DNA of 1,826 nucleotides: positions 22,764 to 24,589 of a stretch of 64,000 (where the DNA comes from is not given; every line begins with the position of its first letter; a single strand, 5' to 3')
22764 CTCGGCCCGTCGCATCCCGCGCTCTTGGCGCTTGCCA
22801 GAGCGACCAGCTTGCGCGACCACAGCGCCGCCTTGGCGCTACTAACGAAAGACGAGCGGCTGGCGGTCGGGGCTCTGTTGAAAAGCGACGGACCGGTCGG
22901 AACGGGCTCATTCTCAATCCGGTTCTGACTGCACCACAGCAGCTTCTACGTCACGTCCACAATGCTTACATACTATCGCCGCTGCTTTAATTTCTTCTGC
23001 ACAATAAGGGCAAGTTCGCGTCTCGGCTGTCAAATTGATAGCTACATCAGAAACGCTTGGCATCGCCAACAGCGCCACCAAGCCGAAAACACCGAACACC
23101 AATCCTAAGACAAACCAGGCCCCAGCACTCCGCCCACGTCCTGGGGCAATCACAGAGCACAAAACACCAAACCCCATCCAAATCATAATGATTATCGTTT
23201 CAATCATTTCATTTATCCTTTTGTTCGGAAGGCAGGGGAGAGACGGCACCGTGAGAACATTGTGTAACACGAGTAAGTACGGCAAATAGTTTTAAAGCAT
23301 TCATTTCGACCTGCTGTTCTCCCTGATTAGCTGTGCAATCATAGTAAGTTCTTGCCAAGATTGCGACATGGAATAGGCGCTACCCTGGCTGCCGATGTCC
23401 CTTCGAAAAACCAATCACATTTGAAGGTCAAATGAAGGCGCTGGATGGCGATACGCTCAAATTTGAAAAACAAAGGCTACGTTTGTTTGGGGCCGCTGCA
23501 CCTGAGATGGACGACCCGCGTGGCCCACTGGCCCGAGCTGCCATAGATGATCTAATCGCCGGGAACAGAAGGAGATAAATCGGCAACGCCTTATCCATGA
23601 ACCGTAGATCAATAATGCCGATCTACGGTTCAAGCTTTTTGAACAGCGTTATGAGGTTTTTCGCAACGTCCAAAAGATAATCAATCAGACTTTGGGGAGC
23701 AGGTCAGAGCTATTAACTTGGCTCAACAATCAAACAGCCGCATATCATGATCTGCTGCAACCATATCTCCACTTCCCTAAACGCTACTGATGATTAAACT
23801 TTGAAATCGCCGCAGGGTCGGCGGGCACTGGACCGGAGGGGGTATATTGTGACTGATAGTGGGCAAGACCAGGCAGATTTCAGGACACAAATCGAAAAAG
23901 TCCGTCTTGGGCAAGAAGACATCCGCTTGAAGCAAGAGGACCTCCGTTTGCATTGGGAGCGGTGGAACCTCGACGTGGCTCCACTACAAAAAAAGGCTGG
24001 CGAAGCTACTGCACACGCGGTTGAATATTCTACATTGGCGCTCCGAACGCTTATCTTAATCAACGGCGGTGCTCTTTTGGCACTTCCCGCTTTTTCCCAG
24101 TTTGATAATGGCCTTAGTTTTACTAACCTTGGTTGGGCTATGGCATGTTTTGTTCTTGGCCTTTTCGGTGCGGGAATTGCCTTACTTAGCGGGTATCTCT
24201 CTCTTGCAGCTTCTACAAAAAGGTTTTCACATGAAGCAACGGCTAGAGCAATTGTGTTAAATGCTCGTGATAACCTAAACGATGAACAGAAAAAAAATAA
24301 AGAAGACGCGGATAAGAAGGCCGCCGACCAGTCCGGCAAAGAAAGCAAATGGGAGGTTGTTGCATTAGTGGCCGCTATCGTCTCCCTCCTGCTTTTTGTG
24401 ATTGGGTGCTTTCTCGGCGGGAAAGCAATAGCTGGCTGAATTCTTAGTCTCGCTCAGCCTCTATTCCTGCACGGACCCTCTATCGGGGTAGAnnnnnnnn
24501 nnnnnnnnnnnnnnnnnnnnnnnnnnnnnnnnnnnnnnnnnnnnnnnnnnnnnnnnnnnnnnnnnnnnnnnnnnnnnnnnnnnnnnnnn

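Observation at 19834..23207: IS-split four-gene module centred on an orphan ClpP-like protease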

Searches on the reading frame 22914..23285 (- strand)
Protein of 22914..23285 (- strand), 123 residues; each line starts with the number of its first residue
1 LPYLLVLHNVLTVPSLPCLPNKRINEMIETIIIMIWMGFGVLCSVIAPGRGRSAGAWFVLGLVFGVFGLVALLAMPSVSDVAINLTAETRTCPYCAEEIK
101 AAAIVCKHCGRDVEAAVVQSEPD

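Call 3: search_protein_families(library=pfam, proteins=[window:22914-23285:-], max_evalue=0.1)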
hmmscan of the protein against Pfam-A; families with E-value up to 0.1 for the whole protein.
window:22914-23285:- (123 aa): 18 families
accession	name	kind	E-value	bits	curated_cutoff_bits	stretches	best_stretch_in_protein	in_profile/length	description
PF13248.11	Zn_ribbon_3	-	6.8e-06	25.8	27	1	88-111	1-24/26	zinc-ribbon domain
PF10571.15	UPF0547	-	6e-05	23.5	29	1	90-110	1-21/26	Uncharacterised protein family UPF0547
PF12773.13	DZR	-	0.00097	19.7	27.3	1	92-113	1-22/45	Double zinc ribbon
PF13240.11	Zn_Ribbon_1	-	0.0017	18.5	25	1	92-112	2-22/23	zinc-ribbon domain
PF18912.6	DZR_2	-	0.0039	17.4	27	1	89-115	21-48/56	Double zinc ribbon domain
PF24460.1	DUF7575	-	0.0048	16.7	28.5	0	103-115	3-15/28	Domain of unknown function (DUF7575)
PF07695.17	7TMR-DISM_7TM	-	0.0093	16.3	29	1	5-72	101-169/205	7TM diverse intracellular signalling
PF06750.18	A24_N_bact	-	0.011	16.3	23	1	59-103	1-41/84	Bacterial Peptidase A24 N-terminal domain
PF05605.18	zf-Di19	-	0.016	15.9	27.5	1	90-109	3-21/54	Drought induced 19 protein (Di19), zinc-binding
PF22747.2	Zn_ribbon_DUF2089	-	0.016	15.7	27.6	1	92-114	1-23/32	DUF2089 zinc ribbon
PF13913.12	zf-C2HC_2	-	0.022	14.9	27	0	106-113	5-12/25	zinc-finger of a C2HC-type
PF24463.1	DUF7577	-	0.024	14.7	28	0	103-116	2-15/27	Domain of unknown function (DUF7577)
PF07191.17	Zn_ribbon_6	-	0.036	14.5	25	1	87-115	14-41/67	Double zinc ribbon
PF23545.1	Zn_ribbon_HMPTM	-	0.072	13.1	27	0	105-120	8-23/45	HMPTM N-terminal zinc ribbon domain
PF08209.17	Sgf11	-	0.079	13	26.4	0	102-115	3-16/33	Sgf11 (transcriptional regulation protein)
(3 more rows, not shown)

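Call 5: search_protein_families(library=phrogs, proteins=[window:22914-23285:-], max_evalue=0.1)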
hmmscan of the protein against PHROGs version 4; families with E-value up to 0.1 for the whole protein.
window:22914-23285:- (123 aa): 14 families
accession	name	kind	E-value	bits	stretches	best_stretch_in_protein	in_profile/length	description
phrog_8436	-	unknown function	9.5e-22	78.2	1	32-116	3-90/110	-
phrog_8032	-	unknown function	2.1e-12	48.6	1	64-119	49-103/173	-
phrog_31852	-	unknown function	1.4e-11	45.8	1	19-114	20-119/121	-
phrog_1788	-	unknown function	2e-07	32.2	1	88-116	16-44/133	-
phrog_9201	-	unknown function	2.6e-06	28.4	1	29-77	2-51/55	-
phrog_23817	-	unknown function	3.3e-06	28.1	1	87-116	3-32/110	-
phrog_38854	-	unknown function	0.00058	20.4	1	86-113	188-215/217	-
phrog_36481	-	unknown function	0.00074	20.6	1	88-118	13-43/60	-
phrog_4852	-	unknown function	0.01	16.5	1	87-120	11-46/194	-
phrog_9188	-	unknown function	0.046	14.9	1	90-114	39-65/70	-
phrog_10714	-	unknown function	0.05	14.8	0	83-117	67-103/109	-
phrog_9700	-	unknown function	0.057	13.3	1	88-115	5-32/483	-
phrog_10292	-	unknown function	0.077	14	1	91-119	5-32/136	-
phrog_14388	-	moron, auxiliary metabolic gene and host takeover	0.084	14.4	0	65-114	21-67/82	membrane protein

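Call 6: search_protein_families(library=padloc, proteins=[window:22914-23285:-], max_evalue=0.1)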
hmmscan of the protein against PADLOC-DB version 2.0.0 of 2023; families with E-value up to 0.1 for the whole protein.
window:22914-23285:- (123 aa): 1 family
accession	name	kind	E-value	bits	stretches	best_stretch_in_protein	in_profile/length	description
PDLC03862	LmuB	-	0.057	9.7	1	88-116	329-357/643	-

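Call 7: search_protein_families(library=ncbifam, proteins=[window:22914-23285:-], max_evalue=0.1)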
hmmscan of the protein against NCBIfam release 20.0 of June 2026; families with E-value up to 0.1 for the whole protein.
window:22914-23285:- (123 aa): 3 families
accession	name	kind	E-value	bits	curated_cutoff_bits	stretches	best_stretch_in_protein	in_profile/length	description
NF045553.1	AquGlycerPorinGla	equivalog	0.023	13.9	400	1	22-85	8-70/290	aquaglyceroporin Gla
TIGR03913.1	rad_SAM_trio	equivalog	0.048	12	591.75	1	87-119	426-458/477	GDL motif peptide-associated radical SAM/SPASM maturase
NF053815.1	teico_TcaA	equivalog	0.059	12.2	550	1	90-117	2-29/463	membrane-associated protein TcaA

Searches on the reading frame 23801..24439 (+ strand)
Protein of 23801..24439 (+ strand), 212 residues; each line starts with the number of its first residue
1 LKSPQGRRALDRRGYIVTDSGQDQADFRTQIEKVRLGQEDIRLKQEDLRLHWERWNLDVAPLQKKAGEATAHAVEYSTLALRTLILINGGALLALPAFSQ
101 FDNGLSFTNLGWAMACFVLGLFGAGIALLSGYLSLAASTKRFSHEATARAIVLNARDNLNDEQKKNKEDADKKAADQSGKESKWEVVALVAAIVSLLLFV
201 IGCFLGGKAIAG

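Call 3: search_protein_families(library=pfam, proteins=[window:23801-24439:+], max_evalue=0.1)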
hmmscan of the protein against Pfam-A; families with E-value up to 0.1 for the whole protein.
window:23801-24439:+ (212 aa): 1 family
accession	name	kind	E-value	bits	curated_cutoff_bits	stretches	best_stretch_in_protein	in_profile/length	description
PF13273.12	DUF4064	-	0.0045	17.6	32.1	1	117-207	6-82/102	Protein of unknown function (DUF4064)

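Call 5: search_protein_families(library=phrogs, proteins=[window:23801-24439:+], max_evalue=0.1)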
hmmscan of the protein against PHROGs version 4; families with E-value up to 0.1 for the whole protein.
window:23801-24439:+ (212 aa): 0 families

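Call 6: search_protein_families(library=padloc, proteins=[window:23801-24439:+], max_evalue=0.1)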
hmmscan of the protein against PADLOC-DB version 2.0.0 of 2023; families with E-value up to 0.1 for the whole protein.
window:23801-24439:+ (212 aa): 0 families

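Call 7: search_protein_families(library=ncbifam, proteins=[window:23801-24439:+], max_evalue=0.1)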
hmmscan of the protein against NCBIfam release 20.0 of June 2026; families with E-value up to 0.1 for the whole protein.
window:23801-24439:+ (212 aa): 1 family
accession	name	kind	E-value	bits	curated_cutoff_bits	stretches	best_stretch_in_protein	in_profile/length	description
NF052597.1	FILTED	domain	0.0026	18.1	40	1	160-201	28-69/110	FILTED domain-containing surface protein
